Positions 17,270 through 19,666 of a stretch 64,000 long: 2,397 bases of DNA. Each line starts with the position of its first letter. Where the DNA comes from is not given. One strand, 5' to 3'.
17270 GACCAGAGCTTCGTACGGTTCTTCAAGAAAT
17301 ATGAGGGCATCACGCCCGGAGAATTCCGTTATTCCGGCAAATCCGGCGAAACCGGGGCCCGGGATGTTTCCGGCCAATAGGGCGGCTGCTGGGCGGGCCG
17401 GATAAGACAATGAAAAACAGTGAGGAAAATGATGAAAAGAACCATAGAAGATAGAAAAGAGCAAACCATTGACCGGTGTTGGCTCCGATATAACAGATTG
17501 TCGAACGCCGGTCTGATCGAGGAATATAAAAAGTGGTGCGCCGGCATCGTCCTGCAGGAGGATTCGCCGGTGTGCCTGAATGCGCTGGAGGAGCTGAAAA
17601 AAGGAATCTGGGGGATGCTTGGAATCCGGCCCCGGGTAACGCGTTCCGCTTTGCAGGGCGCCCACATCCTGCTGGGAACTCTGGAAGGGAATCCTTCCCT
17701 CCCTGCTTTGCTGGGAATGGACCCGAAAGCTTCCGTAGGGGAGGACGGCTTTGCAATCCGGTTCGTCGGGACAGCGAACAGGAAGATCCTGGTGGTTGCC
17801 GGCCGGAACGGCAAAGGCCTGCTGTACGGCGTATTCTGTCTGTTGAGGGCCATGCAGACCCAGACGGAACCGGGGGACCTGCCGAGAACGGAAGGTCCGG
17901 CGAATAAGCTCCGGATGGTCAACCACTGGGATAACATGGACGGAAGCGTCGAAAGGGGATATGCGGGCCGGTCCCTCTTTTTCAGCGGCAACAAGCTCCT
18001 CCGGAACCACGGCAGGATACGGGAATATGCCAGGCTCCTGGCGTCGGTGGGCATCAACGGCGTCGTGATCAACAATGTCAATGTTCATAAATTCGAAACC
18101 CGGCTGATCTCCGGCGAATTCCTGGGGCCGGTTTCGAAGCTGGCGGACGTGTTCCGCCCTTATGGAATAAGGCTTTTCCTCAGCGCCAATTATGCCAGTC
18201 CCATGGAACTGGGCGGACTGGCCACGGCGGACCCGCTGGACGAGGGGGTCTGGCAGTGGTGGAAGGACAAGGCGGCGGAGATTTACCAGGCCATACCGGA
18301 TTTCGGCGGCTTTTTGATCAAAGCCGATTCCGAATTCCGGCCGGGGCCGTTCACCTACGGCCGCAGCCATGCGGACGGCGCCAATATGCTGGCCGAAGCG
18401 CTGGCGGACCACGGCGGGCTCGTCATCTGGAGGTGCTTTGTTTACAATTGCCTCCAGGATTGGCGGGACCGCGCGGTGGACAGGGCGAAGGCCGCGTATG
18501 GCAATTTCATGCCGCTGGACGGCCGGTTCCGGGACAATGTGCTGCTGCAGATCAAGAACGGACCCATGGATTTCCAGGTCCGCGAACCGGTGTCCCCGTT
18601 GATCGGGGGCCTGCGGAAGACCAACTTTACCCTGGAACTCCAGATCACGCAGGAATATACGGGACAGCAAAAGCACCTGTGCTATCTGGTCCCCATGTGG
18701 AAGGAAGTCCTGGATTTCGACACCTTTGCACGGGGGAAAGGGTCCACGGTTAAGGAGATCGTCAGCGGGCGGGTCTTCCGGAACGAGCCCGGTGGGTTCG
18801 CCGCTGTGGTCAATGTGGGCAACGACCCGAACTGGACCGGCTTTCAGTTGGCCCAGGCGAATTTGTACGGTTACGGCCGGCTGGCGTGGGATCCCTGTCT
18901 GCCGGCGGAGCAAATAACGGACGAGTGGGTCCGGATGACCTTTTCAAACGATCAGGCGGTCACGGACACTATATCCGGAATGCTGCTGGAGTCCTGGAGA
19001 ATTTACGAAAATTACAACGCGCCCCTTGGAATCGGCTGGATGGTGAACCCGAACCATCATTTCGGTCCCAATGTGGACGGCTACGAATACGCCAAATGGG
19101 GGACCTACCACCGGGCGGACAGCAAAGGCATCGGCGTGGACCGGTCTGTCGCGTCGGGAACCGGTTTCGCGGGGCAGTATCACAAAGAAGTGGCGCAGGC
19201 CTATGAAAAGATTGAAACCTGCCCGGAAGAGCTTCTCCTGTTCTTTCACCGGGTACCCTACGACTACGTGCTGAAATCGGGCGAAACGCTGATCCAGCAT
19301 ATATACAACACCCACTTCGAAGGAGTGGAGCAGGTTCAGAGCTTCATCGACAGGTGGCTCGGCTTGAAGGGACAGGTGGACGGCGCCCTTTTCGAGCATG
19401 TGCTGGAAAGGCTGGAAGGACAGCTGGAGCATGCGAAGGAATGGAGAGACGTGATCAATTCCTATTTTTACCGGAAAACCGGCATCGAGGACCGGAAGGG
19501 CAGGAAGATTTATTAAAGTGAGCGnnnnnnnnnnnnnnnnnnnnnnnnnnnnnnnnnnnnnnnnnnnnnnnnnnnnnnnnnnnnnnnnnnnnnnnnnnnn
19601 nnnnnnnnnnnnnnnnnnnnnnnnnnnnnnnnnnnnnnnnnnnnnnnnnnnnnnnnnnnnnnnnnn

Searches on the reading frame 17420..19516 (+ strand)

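Call 6: search_protein_families(library=pfam, proteins=[window:17420-19516:+], max_evalue=0.001)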
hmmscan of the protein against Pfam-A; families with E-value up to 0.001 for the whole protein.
window:17420-19516:+ (698 aa): 3 families
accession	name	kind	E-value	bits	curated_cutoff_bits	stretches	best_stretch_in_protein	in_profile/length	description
PF07488.18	Glyco_hydro_67M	-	2.8e-157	523.3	23.5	1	145-472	2-326/326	Glycosyl hydrolase family 67 middle domain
PF07477.17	Glyco_hydro_67C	-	8.9e-100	333.2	27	1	473-695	1-222/223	Glycosyl hydrolase family 67 C-terminus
PF03648.19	Glyco_hydro_67N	-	3.8e-23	82.4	24.3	1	20-140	1-119/120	Glycosyl hydrolase family 67 N-terminus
